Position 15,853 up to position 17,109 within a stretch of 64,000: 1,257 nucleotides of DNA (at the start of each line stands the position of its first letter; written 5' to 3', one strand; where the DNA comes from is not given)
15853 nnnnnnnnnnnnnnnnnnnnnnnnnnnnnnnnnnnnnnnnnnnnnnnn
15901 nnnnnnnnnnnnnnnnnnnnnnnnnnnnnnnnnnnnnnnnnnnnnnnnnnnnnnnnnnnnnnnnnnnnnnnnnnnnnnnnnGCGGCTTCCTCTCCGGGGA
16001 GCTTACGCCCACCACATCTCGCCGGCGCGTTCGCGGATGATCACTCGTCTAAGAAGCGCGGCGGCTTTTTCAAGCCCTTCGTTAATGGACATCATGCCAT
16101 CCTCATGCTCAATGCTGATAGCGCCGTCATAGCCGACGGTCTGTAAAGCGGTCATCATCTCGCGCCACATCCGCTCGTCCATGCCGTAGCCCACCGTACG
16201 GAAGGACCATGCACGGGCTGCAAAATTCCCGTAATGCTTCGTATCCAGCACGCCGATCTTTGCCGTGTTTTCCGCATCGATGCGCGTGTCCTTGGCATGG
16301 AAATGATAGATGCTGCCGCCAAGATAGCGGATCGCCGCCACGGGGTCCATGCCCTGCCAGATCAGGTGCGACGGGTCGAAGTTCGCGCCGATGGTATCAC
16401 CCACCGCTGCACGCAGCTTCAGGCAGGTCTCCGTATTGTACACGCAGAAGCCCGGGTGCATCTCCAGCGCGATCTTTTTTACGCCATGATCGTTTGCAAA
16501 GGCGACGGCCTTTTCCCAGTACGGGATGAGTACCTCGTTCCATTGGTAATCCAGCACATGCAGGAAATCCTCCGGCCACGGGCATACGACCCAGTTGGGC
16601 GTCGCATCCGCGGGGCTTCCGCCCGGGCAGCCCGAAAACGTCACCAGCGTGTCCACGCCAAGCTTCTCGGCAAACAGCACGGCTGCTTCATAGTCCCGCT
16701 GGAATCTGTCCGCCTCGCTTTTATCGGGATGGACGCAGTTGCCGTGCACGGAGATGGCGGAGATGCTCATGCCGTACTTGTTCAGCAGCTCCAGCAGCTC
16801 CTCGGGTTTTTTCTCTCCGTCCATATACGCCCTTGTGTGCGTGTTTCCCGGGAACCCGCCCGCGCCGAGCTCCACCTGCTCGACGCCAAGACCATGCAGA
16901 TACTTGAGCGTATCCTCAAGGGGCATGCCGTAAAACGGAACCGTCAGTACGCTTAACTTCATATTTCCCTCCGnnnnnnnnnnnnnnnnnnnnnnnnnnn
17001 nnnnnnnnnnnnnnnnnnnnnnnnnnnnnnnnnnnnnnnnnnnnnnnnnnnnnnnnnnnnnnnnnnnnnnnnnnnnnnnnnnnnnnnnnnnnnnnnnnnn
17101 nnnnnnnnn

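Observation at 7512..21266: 13-gene, ~13.7-kb operon built around a C-glycoside-deglycosidase-like alpha/beta pair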

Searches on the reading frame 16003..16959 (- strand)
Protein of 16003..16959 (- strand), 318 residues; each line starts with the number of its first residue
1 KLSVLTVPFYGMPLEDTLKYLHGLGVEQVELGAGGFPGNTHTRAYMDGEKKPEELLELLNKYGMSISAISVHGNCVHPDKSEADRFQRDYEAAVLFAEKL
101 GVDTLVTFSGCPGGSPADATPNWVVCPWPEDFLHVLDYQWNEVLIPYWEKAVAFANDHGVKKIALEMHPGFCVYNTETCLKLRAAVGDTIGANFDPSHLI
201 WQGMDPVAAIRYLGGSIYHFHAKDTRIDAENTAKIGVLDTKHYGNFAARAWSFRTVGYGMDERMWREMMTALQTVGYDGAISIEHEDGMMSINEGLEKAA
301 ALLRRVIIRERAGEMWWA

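Call 4: search_protein_families(library=pfam, proteins=[window:16003-16959:-], max_evalue=0.01)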
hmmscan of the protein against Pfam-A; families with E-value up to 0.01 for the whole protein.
window:16003-16959:- (318 aa): 2 families
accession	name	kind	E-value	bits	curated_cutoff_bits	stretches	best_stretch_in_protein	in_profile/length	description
PF01261.30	AP_endonuc_2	-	9.5e-31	107.8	31.1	1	21-305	4-248/249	Xylose isomerase-like TIM barrel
PF02811.25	PHP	-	0.0095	16.7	26.4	0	40-92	4-52/164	PHP domain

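Call 5: search_protein_families(library=ncbifam, proteins=[window:16003-16959:-], max_evalue=0.01)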
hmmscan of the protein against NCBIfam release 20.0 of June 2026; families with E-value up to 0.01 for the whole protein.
window:16003-16959:- (318 aa): 2 families
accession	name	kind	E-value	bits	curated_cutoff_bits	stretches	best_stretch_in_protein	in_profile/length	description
TIGR04379.1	myo_inos_iolE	equivalog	1.1e-09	38.3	290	1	50-286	48-267/290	myo-inosose-2 dehydratase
TIGR03234.1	OH-pyruv-isom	equivalog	0.0025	17.2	353.45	0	9-110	11-106/254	hydroxypyruvate isomerase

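Call 19: search_solved_structures(query=window:16003-16959:-, max_evalue=0.001)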
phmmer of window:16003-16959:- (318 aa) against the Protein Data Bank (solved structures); distinct sequences matched with E-value up to 0.001: 2.
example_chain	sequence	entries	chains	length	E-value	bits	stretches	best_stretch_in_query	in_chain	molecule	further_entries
2zds_A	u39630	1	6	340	2.3e-19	73.3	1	95-303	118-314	Putative DNA-binding protein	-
8ro4_A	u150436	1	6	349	2.1e-07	33.9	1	124-309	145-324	2-hydroxy-3-keto-glucal hydratase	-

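Call 51: search_protein_families(library=pfam, proteins=[L029:7727-9145:+, L029:13652-15184:+, L029:15276-17399:+, L029:17423-18619:+, L029:19702-20715:+, L038:11034-12230:+, L038:8632-9408:+, L038:6492-7664:+, L038:15779-16783:+, L038:16798-17901:+], max_evalue=0.0001)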
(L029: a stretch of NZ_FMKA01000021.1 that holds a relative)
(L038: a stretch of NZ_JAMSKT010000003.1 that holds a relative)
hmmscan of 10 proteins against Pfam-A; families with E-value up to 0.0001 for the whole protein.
L029:7727-9145:+ (472 aa): 2 families
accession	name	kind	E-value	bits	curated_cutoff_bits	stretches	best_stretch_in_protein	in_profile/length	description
PF13347.12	MFS_2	-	7.2e-94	315.2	27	1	36-452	2-427/427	MFS/sugar transport protein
PF07690.21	MFS_1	-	9.5e-15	54.8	33.4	1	39-396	4-343/347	Major Facilitator Superfamily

L029:13652-15184:+ (510 aa): 9 families
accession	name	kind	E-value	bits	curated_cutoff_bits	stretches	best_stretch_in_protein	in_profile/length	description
PF00890.30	FAD_binding_2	-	6.8e-48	164.3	20.4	1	37-480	2-406/414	FAD binding domain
PF12831.13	FAD_oxidored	-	4.3e-14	53.1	27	1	37-225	2-146/416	FAD dependent oxidoreductase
PF03486.20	HI0933_like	-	1.6e-13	51.2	50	1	36-470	2-217/244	HI0933-like protein Rossmann domain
PF01266.30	DAO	-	2.6e-13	50.7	27.9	1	37-232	2-209/353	FAD dependent oxidoreductase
PF07992.20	Pyr_redox_2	-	1.9e-08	34.5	26.1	0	134-238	154-248/291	Pyridine nucleotide-disulphide oxidoreductase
PF01946.23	Thi4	-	5.9e-08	32.7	26.2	1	30-76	13-60/235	Thi4 family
PF01494.25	FAD_binding_3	-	1e-07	32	22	0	168-238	102-172/349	FAD binding domain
PF13450.12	NAD_binding_8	-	1.7e-06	28.7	21.9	1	42-73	4-35/68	NAD(P)-binding Rossmann-like domain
PF01593.30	Amino_oxidase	-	7.8e-05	22.6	19.8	0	171-230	209-260/443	Flavin containing amine oxidoreductase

L029:15276-17399:+ (707 aa): 21 families
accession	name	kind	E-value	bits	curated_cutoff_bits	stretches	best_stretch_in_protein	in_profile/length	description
PF07992.20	Pyr_redox_2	-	1.9e-34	119.9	26.1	1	314-604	1-291/291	Pyridine nucleotide-disulphide oxidoreductase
PF13510.11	Fer2_4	-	2.9e-18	66.1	22.8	1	1-76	3-81/82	2Fe-2S iron-sulfur cluster binding domain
PF14691.11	Fer4_20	-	8.6e-18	64.6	25.8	1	223-297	31-108/113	Dihydroprymidine dehydrogenase domain II, 4Fe-4S cluster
PF10588.14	NADH-G_4Fe-4S_3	-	3e-13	49.5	27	1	83-121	1-39/40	NADH-ubiquinone oxidoreductase-G iron-sulfur binding region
PF22117.2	Fer4_Nqo3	-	1.6e-09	38.3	27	1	137-203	2-65/67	NADH-quinone oxidoreductase subunit 3, ferredoxin-like domain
PF00070.33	Pyr_redox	-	2.3e-09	38.1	22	0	315-348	1-34/82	Pyridine nucleotide-disulphide oxidoreductase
PF13450.12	NAD_binding_8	-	3.9e-09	37.1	21.9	1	318-354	1-37/68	NAD(P)-binding Rossmann-like domain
PF13738.12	Pyr_redox_3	-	2.4e-08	34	30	0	439-588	163-305/305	Pyridine nucleotide-disulphide oxidoreductase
PF12838.12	Fer4_7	-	2.4e-07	31.5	27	1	145-202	1-51/52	4Fe-4S dicluster domain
PF12831.13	FAD_oxidored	-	9e-07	29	27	1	316-353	2-39/416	FAD dependent oxidoreductase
PF01262.27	AlaDh_PNT_C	-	1.1e-06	28.6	23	0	442-487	30-69/214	Alanine dehydrogenase/PNT, C-terminal domain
PF01266.30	DAO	-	5.1e-06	26.7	27.9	1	315-346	1-32/353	FAD dependent oxidoreductase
PF03486.20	HI0933_like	-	8.7e-06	25.8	50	0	315-349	2-36/244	HI0933-like protein Rossmann domain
PF14697.11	Fer4_21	-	8.8e-06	26.2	35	1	142-204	4-57/59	4Fe-4S dicluster domain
PF00890.30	FAD_binding_2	-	1e-05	25.4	20.4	0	316-350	2-36/414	FAD binding domain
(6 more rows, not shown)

L029:17423-18619:+ (398 aa): 9 families
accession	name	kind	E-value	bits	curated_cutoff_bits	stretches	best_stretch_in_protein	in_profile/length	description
PF10589.14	NADH_4Fe-4S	-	2.3e-16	59.8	23.5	1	235-306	14-85/85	NADH-ubiquinone oxidoreductase-F iron-sulfur binding region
PF00037.32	Fer4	-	5.3e-11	42.3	21.1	1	323-346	1-24/24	4Fe-4S binding domain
PF13237.11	Fer4_10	-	2.2e-08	34.4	25.5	1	323-370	2-52/53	4Fe-4S dicluster domain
PF12838.12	Fer4_7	-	6.9e-08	33.3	27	1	330-374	2-52/52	4Fe-4S dicluster domain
PF12837.12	Fer4_6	-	1.7e-07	31.3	25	1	323-345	2-24/24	4Fe-4S binding domain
PF13187.11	Fer4_9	-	3.3e-07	30.7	27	1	330-374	2-51/52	4Fe-4S dicluster domain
PF14697.11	Fer4_21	-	3.4e-06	27.5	35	0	324-346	35-58/59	4Fe-4S dicluster domain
PF12797.12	Fer4_2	-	6.5e-06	26.2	24.5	1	323-342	3-22/22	4Fe-4S binding domain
PF13484.11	Fer4_16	-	8.4e-06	26.9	30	0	330-348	2-20/66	4Fe-4S double cluster binding domain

L029:19702-20715:+ (337 aa): 1 family
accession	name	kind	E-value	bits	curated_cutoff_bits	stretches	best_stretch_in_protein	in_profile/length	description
PF01515.24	PTA_PTB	-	8.1e-84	282.1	24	1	4-324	2-317/319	Phosphate acetyl/butaryl transferase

L038:11034-12230:+ (398 aa): 1 family
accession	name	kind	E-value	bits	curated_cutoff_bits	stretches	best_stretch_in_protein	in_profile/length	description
PF07690.21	MFS_1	-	2e-38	132.7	33.4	2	22-200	3-182/347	Major Facilitator Superfamily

L038:8632-9408:+ (258 aa): 2 families
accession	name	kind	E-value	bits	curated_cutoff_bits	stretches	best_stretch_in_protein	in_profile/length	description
PF01418.23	HTH_6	-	8.9e-06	26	28.3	1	23-74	21-72/77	Helix-turn-helix domain, rpiR family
PF01380.27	SIS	-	5.2e-05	23.5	25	1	154-244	30-123/131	SIS domain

L038:6492-7664:+ (390 aa): 1 family
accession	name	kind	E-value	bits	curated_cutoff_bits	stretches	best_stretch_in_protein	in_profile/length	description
PF00155.27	Aminotran_1_2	-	1.9e-39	136.3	19.7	1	32-374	10-357/361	Aminotransferase class I and II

L038:15779-16783:+ (334 aa): 1 family
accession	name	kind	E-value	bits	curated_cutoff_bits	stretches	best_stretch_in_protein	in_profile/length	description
PF01515.24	PTA_PTB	-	3.5e-87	293.2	24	1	4-324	2-317/319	Phosphate acetyl/butaryl transferase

L038:16798-17901:+ (367 aa): 2 families
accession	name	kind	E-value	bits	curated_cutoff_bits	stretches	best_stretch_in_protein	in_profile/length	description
PF00871.23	Acetate_kinase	-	2.6e-18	66.3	22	1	154-313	178-340/392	Acetokinase family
PF01869.26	BcrAD_BadFG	-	6.9e-05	22.9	31.5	0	256-317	181-242/271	BadF/BadG/BcrA/BcrD ATPase family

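Call 59: search_protein_families(library=pfam, proteins=[L103:1455-2489:+, L103:2930-4036:+, L089:8465-9325:+, L089:12126-12860:+, L089:13960-16473:+, L089:16504-17265:+, L106:103-1062:+, L106:4206-6341:+, L106:6381-7838:+, L091:769-1500:+], max_evalue=0.0001)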
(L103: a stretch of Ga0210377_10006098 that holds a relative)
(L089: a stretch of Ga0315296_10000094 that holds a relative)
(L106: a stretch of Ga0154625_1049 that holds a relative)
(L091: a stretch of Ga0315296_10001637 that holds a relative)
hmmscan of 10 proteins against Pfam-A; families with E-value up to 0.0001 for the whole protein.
L103:1455-2489:+ (344 aa): 1 family
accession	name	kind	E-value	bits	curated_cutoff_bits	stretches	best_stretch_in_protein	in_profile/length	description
PF01515.24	PTA_PTB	-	2.1e-105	353.1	24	1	16-337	2-318/319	Phosphate acetyl/butaryl transferase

L103:2930-4036:+ (368 aa): 2 families
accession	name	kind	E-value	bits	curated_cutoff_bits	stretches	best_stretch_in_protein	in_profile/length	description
PF00871.23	Acetate_kinase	-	7.4e-21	74.7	22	1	167-317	188-341/392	Acetokinase family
PF01869.26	BcrAD_BadFG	-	7.1e-05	22.9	31.5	0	166-323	121-245/271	BadF/BadG/BcrA/BcrD ATPase family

L089:8465-9325:+ (286 aa): 1 family
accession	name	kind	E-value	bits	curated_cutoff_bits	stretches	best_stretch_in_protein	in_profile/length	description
PF02463.25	SMC_N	-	1.3e-06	28.4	40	1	100-231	135-216/220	RecF/RecN/SMC N terminal domain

L089:12126-12860:+ (244 aa): 3 families
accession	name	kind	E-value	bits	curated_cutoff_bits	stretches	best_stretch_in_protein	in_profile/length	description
PF01614.24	IclR_C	-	2.3e-16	60.3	24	1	84-238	8-174/174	Bacterial transcriptional regulator IclR C-terminal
PF09339.16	HTH_IclR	-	6.8e-09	35.8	22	1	11-60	1-52/52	IclR helix-turn-helix domain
PF12802.13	MarR_2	-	1e-05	26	27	1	27-61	21-57/61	MarR family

L089:13960-16473:+ (837 aa): 2 families
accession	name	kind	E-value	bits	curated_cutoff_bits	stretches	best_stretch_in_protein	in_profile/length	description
PF02901.20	PFL-like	-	1.2e-158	530.2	24.3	1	23-677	3-627/647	Pyruvate formate lyase-like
PF01228.26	Gly_radical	-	1.1e-29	103.5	22.2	1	719-819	5-106/106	Glycine radical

L089:16504-17265:+ (253 aa): 4 families
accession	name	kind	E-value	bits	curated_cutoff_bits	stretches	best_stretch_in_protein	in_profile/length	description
PF00005.33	ABC_tran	-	1.1e-31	110.7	25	1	21-180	2-136/137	ABC transporter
PF12399.14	BCA_ABC_TP_C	-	6e-09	35.8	25.5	1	229-253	1-25/27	Branched-chain amino acid ATP-binding cassette transporter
PF13304.12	AAA_21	-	1.3e-08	35.7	27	0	33-53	2-22/304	AAA domain, putative AbiEii toxin, Type IV TA system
PF13555.12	AAA_29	-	1.1e-05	25.5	27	1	23-60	15-51/61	P-loop containing region of AAA domain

L106:103-1062:+ (319 aa): 1 family
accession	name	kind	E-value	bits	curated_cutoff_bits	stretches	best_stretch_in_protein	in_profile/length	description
PF00871.23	Acetate_kinase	-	5.6e-21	75.1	22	1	115-268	185-341/392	Acetokinase family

L106:4206-6341:+ (711 aa): 21 families
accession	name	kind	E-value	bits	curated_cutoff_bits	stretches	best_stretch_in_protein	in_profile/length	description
PF07992.20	Pyr_redox_2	-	4.8e-35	121.8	26.1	1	326-617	2-291/291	Pyridine nucleotide-disulphide oxidoreductase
PF14691.11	Fer4_20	-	8.2e-16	58.3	25.8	1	234-309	31-109/113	Dihydroprymidine dehydrogenase domain II, 4Fe-4S cluster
PF13510.11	Fer2_4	-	2.1e-14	53.7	22.8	1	13-87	4-81/82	2Fe-2S iron-sulfur cluster binding domain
PF13450.12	NAD_binding_8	-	8.9e-12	45.6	21.9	1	329-364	1-36/68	NAD(P)-binding Rossmann-like domain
PF01266.30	DAO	-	1.6e-10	41.5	27.9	1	326-360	1-35/353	FAD dependent oxidoreductase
PF00070.33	Pyr_redox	-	2.8e-09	37.8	22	0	326-357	1-32/82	Pyridine nucleotide-disulphide oxidoreductase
PF22117.2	Fer4_Nqo3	-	7.9e-09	36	27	1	149-216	2-66/67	NADH-quinone oxidoreductase subunit 3, ferredoxin-like domain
PF12838.12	Fer4_7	-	7e-08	33.3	27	1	157-214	1-51/52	4Fe-4S dicluster domain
PF01593.30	Amino_oxidase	-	8.7e-08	32.3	19.8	1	335-363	2-30/443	Flavin containing amine oxidoreductase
PF10588.14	NADH-G_4Fe-4S_3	-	1e-07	31.8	27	1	94-131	1-38/40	NADH-ubiquinone oxidoreductase-G iron-sulfur binding region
PF00890.30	FAD_binding_2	-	1.5e-07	31.4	20.4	1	327-361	2-36/414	FAD binding domain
PF13237.11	Fer4_10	-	2.1e-07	31.2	25.5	1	152-212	3-53/53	4Fe-4S dicluster domain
PF13738.12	Pyr_redox_3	-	6.9e-07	29.2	30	0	443-601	156-305/305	Pyridine nucleotide-disulphide oxidoreductase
PF13187.11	Fer4_9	-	8.9e-07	29.3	27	1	157-214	1-50/52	4Fe-4S dicluster domain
PF01494.25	FAD_binding_3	-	1e-06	28.7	22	1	327-356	4-33/349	FAD binding domain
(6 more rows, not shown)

L106:6381-7838:+ (485 aa): 7 families
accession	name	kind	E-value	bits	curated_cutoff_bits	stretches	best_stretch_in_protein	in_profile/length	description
PF00890.30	FAD_binding_2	-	7.9e-59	200.3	20.4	1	7-453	1-407/414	FAD binding domain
PF03486.20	HI0933_like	-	2.1e-12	47.4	50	2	138-442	108-217/244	HI0933-like protein Rossmann domain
PF01266.30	DAO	-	6.5e-11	42.8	27.9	1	7-201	1-207/353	FAD dependent oxidoreductase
PF12831.13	FAD_oxidored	-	4.9e-09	36.4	27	1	7-197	1-145/416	FAD dependent oxidoreductase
PF07992.20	Pyr_redox_2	-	7.2e-07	29.3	26.1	1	7-200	2-111/291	Pyridine nucleotide-disulphide oxidoreductase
PF01946.23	Thi4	-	3.5e-05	23.6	26.2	0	4-47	16-61/235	Thi4 family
PF01134.28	GIDA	-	6.7e-05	22.6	22.1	0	7-40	1-32/391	Glucose inhibited division protein A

L091:769-1500:+ (243 aa): 26 families (the best 25 are shown)
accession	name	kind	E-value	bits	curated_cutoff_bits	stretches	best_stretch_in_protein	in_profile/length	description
PF07719.23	TPR_2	-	8.2e-36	119.6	27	2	46-76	4-34/34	Tetratricopeptide repeat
PF00515.34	TPR_1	-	1.8e-34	116.5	27.8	2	119-151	2-34/34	Tetratricopeptide repeat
PF13414.12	TPR_11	-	7.1e-34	115.7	26.8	3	52-87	3-38/42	TPR repeat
PF13431.12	TPR_17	-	7.3e-32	107.4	24.4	2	65-90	1-26/34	Tetratricopeptide repeat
PF13181.12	TPR_8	-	1.3e-31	106.4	25.7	2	119-151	2-34/34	Tetratricopeptide repeat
PF13432.12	TPR_16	-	1.6e-25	89.6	32.7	3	17-76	5-64/65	Tetratricopeptide repeat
PF13424.12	TPR_12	-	7.1e-22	77.8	30.1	2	119-181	4-74/77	Tetratricopeptide repeat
PF13428.12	TPR_14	-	9.1e-21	72.7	23.5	2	45-84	3-42/44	Tetratricopeptide repeat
PF14559.12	TPR_19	-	2.6e-18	66.6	25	1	100-155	7-62/68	Tetratricopeptide repeat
PF13371.12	TPR_9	-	5.8e-17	61.9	35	1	18-79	4-65/73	Tetratricopeptide repeat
PF13174.12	TPR_6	-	7.2e-14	51.8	26.3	0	120-150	2-32/33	Tetratricopeptide repeat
PF23914.1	TPR_CcmH_CycH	-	7.8e-14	52.2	42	1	38-144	45-147/158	Cytochrome c-type biogenesis protein H TPR domain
PF12895.13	ANAPC3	-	2.2e-13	50.7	27.2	1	101-176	6-80/82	Anaphase-promoting complex, cyclosome, subunit 3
PF01239.28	PPTA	-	1.7e-11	43.5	29.5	0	59-86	1-28/32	Protein prenyltransferase alpha subunit repeat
PF20308.4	TPR-S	-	5.7e-09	36.9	27.6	0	25-123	2-94/102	Tetratricopeptide Repeats-Sensor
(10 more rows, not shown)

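Call 94: search_protein_families(library=pfam, proteins=[L153:6115-7728:-, L153:12174-14363:+, L153:14927-16861:-, L153:5145-5981:-, L157:3917-6265:+, L157:6368-7120:+, L157:7227-8267:-, L157:8251-9171:+, L157:11719-12606:-, L157:13767-15440:-], max_evalue=0.0001)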
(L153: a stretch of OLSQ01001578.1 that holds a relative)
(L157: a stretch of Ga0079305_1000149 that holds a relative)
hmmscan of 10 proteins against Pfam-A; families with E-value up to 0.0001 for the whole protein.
L153:6115-7728:- (537 aa): 2 families
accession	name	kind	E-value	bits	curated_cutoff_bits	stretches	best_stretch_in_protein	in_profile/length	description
PF13556.12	HTH_30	-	1.7e-15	57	27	1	456-513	1-58/59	PucR C-terminal helix-turn-helix domain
PF17853.6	GGDEF_2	-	5.4e-05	23.8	24.5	1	295-401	10-114/116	GGDEF-like domain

L153:12174-14363:+ (729 aa): 27 families (the best 25 are shown)
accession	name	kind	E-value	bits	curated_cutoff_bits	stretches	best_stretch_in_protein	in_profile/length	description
PF07992.20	Pyr_redox_2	-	3e-38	132.3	26.1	2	338-629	2-291/291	Pyridine nucleotide-disulphide oxidoreductase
PF13510.11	Fer2_4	-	1.6e-22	79.8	22.8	1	24-99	3-81/82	2Fe-2S iron-sulfur cluster binding domain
PF14691.11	Fer4_20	-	3.7e-16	59.4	25.8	1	246-324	31-112/113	Dihydroprymidine dehydrogenase domain II, 4Fe-4S cluster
PF00070.33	Pyr_redox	-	2.6e-14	53.9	22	1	338-372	1-35/82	Pyridine nucleotide-disulphide oxidoreductase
PF13450.12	NAD_binding_8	-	2.8e-13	50.4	21.9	1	341-377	1-37/68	NAD(P)-binding Rossmann-like domain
PF01266.30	DAO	-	4.8e-12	46.5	27.9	1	338-373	1-36/353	FAD dependent oxidoreductase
PF10588.14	NADH-G_4Fe-4S_3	-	1.7e-11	43.9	27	1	106-142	1-37/40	NADH-ubiquinone oxidoreductase-G iron-sulfur binding region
PF13738.12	Pyr_redox_3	-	2.5e-11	43.8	30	1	421-613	127-305/305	Pyridine nucleotide-disulphide oxidoreductase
PF01946.23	Thi4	-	1.7e-08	34.4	26.2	1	338-378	19-60/235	Thi4 family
PF22117.2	Fer4_Nqo3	-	2.3e-08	34.5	27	1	164-226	7-66/67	NADH-quinone oxidoreductase subunit 3, ferredoxin-like domain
PF12831.13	FAD_oxidored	-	2.3e-07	30.9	27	1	339-385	2-48/416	FAD dependent oxidoreductase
PF01494.25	FAD_binding_3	-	2.9e-07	30.5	22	0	339-369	4-34/349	FAD binding domain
PF02826.25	2-Hacid_dh_C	-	6.1e-07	29.4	25.1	0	321-418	19-117/178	D-isomer specific 2-hydroxyacid dehydrogenase, NAD binding domain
PF00037.32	Fer4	-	6.9e-07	29.3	21.1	1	208-226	5-23/24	4Fe-4S binding domain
PF12838.12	Fer4_7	-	1.1e-06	29.4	27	1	167-225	1-52/52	4Fe-4S dicluster domain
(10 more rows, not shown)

L153:14927-16861:- (644 aa): 0 families

L153:5145-5981:- (278 aa): 1 family
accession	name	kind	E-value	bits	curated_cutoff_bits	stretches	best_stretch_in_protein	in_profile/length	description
PF02661.23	Fic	-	2.9e-19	70.1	24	1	108-212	1-93/93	Fic/DOC family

L157:3917-6265:+ (782 aa): 2 families
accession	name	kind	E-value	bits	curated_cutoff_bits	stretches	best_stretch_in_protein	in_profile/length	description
PF00122.25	E1-E2_ATPase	-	8.2e-48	162.8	28.1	1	262-449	1-180/181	E1-E2 ATPase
PF00702.32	Hydrolase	-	4e-31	109.3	26.4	1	467-685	2-191/191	haloacid dehalogenase-like hydrolase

L157:6368-7120:+ (250 aa): 1 family
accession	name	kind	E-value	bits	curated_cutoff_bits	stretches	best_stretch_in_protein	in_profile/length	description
PF04402.19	SIMPL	-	1.2e-43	150.2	25.2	1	36-248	1-205/205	Protein of unknown function (DUF541)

L157:7227-8267:- (346 aa): 0 families

L157:8251-9171:+ (306 aa): 2 families
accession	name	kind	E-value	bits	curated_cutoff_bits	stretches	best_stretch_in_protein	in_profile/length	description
PF18075.7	FtsX_ECD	-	2.1e-18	67.1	23.5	1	59-145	1-87/96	FtsX extracellular domain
PF02687.27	FtsX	-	1.2e-15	58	25.5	1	186-302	2-118/120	FtsX-like permease C-terminal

L157:11719-12606:- (295 aa): 0 families

L157:13767-15440:- (557 aa): 2 families
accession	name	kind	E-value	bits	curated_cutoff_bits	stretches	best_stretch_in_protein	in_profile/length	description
PF13556.12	HTH_30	-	1.4e-17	63.6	27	1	477-535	1-59/59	PucR C-terminal helix-turn-helix domain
PF17853.6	GGDEF_2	-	1.5e-11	45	24.5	1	311-421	9-116/116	GGDEF-like domain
